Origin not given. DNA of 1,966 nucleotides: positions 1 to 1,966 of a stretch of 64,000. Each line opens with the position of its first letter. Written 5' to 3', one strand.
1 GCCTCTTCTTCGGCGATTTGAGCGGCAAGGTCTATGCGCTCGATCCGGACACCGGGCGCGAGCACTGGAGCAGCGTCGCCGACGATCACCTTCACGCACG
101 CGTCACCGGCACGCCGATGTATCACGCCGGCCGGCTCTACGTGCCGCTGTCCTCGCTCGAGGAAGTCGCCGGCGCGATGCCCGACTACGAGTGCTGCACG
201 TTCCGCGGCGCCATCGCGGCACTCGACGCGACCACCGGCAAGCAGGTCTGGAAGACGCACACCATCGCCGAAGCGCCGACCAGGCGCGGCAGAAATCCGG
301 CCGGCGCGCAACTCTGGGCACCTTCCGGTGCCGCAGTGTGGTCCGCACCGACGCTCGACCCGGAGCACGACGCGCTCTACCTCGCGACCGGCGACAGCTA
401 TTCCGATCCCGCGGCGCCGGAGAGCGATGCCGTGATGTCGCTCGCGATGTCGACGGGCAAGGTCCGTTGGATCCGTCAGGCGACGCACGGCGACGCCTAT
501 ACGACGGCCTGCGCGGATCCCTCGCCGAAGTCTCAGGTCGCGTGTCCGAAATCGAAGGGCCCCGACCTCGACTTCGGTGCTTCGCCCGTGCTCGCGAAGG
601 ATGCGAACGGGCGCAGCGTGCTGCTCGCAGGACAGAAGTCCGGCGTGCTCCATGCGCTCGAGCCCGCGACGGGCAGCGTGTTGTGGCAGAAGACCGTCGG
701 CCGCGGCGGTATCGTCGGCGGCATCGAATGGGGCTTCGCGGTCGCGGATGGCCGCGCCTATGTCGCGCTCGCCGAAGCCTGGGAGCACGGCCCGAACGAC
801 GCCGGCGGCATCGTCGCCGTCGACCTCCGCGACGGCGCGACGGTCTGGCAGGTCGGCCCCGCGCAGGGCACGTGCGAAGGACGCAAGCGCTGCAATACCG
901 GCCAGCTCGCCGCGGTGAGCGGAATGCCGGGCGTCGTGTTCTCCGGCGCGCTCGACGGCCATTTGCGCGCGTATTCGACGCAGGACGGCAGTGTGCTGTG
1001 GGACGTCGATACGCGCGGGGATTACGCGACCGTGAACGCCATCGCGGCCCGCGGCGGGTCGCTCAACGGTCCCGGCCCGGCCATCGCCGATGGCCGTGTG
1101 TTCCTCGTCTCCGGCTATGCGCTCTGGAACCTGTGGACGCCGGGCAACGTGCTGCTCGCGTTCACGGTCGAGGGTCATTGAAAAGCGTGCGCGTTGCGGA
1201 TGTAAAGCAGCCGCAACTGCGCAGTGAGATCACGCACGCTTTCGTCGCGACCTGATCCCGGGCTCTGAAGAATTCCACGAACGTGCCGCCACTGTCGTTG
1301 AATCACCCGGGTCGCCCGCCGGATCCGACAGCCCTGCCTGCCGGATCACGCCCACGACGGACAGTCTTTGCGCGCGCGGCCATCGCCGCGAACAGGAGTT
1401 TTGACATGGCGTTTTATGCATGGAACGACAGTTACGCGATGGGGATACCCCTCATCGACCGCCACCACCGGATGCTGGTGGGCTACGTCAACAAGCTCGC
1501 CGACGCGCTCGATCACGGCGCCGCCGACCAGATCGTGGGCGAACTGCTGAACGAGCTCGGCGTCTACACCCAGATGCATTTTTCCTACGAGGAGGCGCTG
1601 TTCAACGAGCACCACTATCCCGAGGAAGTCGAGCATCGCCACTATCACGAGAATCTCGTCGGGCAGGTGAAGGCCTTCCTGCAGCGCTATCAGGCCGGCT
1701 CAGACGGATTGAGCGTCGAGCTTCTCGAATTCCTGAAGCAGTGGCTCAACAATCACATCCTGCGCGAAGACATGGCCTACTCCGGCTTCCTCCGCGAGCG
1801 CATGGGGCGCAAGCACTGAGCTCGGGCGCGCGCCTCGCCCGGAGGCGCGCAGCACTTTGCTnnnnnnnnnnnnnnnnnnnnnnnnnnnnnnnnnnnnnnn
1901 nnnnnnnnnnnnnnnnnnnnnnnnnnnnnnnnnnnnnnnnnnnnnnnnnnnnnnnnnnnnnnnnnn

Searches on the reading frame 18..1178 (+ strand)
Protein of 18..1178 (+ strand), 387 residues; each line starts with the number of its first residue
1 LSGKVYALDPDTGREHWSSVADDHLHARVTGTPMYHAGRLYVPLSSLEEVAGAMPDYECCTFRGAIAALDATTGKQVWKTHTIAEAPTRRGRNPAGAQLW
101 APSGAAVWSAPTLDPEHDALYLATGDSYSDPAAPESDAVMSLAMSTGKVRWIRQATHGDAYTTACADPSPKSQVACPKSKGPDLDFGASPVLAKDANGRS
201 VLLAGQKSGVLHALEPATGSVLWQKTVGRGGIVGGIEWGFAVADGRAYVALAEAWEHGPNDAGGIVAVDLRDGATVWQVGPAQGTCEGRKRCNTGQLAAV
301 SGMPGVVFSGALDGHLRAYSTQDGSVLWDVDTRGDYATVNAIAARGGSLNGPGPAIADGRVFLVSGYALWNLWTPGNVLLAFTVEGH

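Call 45: search_protein_families(library=pfam, proteins=[window:18-1178:+], max_evalue=0.001)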
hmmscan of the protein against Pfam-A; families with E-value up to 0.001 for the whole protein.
window:18-1178:+ (387 aa): 3 families
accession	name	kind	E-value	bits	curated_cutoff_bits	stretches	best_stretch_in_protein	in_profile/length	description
PF13360.13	PQQ_2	-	9.4e-28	97.9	27.6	4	208-340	2-109/233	Outer membrane protein assembly factor BamB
PF01011.28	PQQ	-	6.1e-23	81.8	26.7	1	62-161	188-292/595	Glucose/ethanol/alcohol dehydrogenase, beta-propeller domain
PF13570.13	Beta-prop_ACSF4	-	3.5e-11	43.5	133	1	188-341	7-140/329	Beta-alanine-activating enzyme, beta-propeller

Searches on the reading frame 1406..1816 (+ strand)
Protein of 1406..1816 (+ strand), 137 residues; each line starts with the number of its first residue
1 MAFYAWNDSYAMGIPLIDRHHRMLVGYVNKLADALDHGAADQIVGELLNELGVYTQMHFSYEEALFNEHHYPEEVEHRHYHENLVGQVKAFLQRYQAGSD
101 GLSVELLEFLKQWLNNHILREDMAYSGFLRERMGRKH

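Call 8: search_protein_families(library=pfam, proteins=[window:1406-1816:+])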
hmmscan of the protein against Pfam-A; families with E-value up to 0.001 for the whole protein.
window:1406-1816:+ (137 aa): 1 family
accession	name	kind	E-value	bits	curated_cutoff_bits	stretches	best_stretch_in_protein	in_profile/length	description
PF01814.28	Hemerythrin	-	1.6e-14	54.9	25.3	1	13-125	2-123/127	Hemerythrin HHE cation binding domain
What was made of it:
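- Checked: The ORF at 1406..1819 is a stand-alone hemerythrin (E=1.6e-14, call 8).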
